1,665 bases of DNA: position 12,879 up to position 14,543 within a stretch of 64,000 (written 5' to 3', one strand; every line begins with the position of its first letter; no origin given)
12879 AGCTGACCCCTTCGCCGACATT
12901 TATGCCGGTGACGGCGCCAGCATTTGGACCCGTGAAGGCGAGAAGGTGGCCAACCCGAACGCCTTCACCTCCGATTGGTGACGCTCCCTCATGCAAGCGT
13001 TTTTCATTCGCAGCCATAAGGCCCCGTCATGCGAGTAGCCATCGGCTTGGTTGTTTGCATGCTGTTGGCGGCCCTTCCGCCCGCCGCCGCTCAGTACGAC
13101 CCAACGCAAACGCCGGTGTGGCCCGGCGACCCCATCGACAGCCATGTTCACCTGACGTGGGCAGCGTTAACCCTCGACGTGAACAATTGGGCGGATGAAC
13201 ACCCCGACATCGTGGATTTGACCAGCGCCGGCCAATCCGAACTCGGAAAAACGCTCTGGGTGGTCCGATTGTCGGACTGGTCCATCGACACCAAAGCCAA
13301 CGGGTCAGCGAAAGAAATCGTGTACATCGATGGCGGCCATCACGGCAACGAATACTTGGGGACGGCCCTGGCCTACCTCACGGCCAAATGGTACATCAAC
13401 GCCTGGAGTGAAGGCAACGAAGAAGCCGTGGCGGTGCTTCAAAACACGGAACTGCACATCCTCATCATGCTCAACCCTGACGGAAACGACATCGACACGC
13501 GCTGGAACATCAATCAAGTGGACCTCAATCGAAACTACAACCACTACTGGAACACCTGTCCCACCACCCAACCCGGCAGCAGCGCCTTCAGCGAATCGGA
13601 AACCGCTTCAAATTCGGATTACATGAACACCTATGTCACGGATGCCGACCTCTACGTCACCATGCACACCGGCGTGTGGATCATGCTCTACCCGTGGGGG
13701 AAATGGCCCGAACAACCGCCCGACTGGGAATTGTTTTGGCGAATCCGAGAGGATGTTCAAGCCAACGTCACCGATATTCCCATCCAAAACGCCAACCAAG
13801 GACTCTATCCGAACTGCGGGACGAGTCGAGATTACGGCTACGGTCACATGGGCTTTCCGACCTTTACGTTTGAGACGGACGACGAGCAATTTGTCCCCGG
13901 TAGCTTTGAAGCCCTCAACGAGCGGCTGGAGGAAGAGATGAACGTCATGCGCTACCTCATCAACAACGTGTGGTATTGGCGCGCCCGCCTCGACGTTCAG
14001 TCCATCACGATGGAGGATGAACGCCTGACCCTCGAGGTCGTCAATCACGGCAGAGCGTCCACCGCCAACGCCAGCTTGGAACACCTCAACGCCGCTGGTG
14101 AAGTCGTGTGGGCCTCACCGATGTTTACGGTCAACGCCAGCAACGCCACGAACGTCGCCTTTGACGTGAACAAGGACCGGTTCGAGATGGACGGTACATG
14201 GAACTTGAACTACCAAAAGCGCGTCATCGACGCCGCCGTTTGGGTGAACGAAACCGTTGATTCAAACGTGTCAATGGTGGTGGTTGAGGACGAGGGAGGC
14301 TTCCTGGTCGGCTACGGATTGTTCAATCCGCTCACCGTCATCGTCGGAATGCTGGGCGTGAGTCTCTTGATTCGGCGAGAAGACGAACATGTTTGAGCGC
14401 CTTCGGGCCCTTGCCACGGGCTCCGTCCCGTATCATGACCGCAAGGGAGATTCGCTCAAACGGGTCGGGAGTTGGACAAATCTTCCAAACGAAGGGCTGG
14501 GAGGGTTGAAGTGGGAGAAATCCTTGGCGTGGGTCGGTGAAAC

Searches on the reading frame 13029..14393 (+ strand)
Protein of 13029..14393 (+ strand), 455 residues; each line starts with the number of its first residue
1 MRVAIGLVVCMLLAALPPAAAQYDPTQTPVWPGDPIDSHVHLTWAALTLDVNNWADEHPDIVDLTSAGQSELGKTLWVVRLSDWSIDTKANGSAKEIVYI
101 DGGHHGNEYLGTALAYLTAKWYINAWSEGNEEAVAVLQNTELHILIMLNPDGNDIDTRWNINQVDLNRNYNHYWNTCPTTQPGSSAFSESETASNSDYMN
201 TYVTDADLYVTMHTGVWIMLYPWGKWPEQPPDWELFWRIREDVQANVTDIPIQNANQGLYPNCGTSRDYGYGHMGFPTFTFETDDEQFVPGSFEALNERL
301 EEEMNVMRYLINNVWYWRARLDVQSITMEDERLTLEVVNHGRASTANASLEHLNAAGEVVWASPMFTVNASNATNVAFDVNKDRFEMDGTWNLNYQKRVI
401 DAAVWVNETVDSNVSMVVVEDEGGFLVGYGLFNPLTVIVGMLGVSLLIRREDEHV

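Call 107: search_protein_families(library=pfam, proteins=[window:13029-14393:+], max_evalue=0.01)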
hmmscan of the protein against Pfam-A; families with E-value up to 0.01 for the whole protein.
window:13029-14393:+ (455 aa): 3 families
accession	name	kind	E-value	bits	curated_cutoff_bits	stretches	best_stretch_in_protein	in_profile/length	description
PF00246.29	Peptidase_M14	-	5.5e-41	141.5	21.6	1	53-291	7-272/286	Zinc carboxypeptidase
PF24827.1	AstE_AspA_cat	-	9.5e-05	22.5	25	1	98-281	5-165/192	Succinylglutamate desuccinylase/Aspartoacylase catalytic domain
PF10994.13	DUF2817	-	0.0091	16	23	0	94-181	50-120/341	Protein of unknown function (DUF2817)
